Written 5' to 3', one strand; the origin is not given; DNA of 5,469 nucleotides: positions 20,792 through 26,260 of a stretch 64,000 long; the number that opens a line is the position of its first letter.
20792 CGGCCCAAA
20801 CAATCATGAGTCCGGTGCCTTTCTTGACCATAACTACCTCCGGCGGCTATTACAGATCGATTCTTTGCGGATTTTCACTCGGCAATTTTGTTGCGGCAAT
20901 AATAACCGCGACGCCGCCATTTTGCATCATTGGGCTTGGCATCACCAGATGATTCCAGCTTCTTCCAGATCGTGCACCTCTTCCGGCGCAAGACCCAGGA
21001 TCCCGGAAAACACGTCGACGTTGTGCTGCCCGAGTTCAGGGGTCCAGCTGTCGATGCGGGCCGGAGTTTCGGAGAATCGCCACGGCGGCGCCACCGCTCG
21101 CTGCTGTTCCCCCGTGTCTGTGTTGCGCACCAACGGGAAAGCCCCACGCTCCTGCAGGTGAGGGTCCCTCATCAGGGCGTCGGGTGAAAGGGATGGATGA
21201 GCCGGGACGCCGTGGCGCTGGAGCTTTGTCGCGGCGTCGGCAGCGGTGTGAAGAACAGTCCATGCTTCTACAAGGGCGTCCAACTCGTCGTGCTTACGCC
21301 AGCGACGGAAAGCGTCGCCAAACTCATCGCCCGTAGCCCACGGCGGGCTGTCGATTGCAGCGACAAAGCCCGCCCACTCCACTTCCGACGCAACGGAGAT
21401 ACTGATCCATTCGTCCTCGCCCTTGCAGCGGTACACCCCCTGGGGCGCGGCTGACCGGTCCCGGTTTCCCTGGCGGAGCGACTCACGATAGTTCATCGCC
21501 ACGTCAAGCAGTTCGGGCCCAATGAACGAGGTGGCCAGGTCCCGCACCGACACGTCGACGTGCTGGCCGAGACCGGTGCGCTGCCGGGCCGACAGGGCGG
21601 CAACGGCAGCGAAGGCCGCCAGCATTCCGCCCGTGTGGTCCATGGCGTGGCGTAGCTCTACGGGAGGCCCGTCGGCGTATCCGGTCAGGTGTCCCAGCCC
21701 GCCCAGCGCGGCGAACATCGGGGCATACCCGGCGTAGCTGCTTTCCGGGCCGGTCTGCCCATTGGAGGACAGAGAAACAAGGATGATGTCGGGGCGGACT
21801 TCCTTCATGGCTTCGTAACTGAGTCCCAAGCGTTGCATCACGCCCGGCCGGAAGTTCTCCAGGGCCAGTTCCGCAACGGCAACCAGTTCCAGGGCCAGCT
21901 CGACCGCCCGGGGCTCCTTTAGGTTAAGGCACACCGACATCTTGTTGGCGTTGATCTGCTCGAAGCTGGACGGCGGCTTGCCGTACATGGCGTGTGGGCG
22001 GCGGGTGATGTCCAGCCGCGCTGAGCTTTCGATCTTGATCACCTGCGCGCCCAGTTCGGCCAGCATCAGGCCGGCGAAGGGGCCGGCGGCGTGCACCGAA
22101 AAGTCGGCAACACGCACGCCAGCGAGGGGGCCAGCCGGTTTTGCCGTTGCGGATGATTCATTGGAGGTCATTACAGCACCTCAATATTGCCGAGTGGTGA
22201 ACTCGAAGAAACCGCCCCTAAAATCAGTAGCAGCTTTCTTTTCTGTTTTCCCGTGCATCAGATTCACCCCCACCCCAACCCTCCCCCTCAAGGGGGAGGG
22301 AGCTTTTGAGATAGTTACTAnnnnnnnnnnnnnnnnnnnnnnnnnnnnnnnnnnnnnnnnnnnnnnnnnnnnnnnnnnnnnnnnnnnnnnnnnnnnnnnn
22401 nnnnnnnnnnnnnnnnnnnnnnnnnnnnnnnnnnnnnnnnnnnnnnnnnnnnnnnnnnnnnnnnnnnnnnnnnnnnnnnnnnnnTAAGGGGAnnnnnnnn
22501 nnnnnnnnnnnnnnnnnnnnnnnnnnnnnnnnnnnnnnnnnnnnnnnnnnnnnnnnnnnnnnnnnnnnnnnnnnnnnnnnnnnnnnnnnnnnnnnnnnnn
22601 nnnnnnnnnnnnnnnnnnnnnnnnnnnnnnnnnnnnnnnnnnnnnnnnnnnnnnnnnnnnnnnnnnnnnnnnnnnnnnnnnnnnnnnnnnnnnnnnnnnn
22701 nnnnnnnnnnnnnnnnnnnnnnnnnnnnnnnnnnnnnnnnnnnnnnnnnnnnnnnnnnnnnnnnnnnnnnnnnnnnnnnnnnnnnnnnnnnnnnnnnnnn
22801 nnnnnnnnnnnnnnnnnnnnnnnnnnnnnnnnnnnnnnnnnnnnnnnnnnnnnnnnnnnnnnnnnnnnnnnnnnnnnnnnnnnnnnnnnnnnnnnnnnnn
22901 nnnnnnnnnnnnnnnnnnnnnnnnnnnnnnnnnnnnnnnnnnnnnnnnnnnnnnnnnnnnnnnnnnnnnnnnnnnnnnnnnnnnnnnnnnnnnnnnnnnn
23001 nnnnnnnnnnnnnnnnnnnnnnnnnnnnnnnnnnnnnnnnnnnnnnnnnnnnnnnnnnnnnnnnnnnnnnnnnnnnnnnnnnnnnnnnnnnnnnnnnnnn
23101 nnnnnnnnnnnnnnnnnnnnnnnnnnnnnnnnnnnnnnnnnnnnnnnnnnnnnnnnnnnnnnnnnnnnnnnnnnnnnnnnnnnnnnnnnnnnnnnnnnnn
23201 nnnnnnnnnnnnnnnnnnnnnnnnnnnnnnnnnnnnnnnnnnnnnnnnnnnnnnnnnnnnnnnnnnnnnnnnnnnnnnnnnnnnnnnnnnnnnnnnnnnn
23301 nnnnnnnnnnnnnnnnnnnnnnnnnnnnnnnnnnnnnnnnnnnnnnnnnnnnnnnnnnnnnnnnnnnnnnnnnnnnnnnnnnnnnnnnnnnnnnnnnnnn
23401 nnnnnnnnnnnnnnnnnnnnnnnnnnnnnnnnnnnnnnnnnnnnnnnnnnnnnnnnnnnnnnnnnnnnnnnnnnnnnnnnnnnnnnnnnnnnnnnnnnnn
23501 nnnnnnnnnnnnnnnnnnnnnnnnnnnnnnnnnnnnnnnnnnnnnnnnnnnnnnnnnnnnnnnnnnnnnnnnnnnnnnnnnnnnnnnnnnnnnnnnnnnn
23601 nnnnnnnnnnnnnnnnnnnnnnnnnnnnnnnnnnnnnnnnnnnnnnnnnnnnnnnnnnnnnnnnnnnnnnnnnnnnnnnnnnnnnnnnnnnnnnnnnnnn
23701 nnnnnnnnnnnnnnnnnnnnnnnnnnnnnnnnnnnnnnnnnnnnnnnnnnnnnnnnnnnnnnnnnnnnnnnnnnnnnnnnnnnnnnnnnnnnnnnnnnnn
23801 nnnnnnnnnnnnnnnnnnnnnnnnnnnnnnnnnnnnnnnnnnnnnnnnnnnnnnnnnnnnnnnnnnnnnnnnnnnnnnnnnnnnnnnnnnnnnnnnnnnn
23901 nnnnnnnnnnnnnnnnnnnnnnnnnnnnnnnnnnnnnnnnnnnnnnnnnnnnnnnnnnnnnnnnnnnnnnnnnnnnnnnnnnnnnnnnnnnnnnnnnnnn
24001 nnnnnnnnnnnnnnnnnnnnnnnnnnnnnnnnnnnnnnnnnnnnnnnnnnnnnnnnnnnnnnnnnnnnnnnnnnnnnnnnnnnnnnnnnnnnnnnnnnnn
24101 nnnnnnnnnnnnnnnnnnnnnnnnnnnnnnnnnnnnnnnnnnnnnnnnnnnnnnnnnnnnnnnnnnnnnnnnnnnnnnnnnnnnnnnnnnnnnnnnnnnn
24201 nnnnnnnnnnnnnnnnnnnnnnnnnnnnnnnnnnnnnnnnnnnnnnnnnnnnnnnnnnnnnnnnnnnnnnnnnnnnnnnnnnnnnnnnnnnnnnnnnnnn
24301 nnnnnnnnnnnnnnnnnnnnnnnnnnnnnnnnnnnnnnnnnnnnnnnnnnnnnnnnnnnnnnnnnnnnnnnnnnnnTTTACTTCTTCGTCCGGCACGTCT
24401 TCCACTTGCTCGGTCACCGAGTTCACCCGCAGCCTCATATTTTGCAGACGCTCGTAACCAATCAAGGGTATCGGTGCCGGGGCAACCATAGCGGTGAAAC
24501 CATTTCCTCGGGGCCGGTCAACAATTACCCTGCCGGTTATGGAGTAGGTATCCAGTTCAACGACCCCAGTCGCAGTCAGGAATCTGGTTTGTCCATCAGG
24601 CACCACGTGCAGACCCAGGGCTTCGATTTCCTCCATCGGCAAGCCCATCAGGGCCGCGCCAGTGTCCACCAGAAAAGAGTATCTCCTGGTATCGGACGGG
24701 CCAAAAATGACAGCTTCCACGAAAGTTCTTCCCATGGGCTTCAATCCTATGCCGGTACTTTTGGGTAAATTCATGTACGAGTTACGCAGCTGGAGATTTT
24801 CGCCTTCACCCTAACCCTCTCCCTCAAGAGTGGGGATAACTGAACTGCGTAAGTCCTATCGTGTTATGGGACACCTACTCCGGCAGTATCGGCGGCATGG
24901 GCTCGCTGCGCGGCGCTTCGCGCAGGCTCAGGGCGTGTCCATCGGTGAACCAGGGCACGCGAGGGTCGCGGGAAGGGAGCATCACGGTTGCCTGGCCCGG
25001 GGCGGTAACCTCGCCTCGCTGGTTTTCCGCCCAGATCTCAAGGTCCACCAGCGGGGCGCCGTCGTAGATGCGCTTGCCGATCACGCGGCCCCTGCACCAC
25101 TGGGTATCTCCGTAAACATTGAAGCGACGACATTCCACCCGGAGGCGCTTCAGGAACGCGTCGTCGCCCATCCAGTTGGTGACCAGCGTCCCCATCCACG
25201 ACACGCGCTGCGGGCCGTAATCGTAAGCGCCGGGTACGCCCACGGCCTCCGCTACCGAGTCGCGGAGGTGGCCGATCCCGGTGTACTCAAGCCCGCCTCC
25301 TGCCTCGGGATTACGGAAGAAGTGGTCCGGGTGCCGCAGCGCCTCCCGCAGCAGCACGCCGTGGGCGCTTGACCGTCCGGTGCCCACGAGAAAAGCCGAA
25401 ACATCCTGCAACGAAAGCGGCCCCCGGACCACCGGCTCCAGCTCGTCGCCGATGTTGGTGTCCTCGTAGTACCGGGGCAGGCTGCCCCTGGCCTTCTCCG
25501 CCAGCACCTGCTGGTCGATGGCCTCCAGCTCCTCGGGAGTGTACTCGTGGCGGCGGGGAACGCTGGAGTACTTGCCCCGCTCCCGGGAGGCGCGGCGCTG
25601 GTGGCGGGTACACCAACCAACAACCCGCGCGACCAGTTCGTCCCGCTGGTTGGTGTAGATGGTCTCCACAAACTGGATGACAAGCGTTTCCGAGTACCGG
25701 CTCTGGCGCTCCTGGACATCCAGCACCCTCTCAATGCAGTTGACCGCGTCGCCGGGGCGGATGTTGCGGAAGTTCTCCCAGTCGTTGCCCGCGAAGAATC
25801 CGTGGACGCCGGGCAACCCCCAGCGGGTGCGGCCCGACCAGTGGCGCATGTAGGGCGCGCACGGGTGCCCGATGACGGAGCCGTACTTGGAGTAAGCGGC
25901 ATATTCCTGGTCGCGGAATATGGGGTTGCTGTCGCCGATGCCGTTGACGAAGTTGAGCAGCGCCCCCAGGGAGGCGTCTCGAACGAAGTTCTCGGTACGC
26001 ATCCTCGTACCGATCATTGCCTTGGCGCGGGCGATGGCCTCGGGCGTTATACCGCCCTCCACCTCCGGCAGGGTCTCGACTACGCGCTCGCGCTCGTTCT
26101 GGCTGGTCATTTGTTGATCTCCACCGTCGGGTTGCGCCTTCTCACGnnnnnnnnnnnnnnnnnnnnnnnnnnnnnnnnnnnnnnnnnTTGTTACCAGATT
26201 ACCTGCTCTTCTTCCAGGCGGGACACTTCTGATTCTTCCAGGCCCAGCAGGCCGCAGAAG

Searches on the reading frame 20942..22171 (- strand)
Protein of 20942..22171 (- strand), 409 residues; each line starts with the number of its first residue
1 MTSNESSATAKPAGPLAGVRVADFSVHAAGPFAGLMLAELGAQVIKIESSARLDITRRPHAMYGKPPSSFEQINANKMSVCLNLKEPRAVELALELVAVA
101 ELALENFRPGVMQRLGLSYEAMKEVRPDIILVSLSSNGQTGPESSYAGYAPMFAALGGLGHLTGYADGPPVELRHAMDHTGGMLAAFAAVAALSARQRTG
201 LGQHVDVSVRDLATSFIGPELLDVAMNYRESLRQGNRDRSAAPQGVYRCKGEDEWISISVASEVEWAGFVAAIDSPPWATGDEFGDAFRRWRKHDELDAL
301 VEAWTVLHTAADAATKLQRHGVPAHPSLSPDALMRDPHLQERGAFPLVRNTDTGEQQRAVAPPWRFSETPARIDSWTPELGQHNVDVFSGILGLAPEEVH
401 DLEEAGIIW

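Call 18: search_protein_families(library=pfam, proteins=[window:20942-22171:-], max_evalue=0.00001)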
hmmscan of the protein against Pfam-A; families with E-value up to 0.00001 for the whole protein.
window:20942-22171:- (409 aa): 1 family
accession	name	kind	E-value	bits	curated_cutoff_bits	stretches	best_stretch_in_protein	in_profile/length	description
PF02515.22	CoA_transf_3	-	2.5e-100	336.6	23.3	1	16-384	1-366/366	CoA-transferase family III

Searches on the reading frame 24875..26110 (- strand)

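Call 18: search_protein_families(library=pfam, proteins=[window:24875-26110:-], max_evalue=0.00001)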
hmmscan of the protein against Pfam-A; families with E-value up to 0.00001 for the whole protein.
window:24875-26110:- (411 aa): 1 family
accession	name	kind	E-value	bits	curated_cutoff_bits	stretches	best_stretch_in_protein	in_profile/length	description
PF13452.11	FAS1_DH_region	-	3.7e-13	50.2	22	1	47-162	15-131/132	FAS1-like, dehydratase domain region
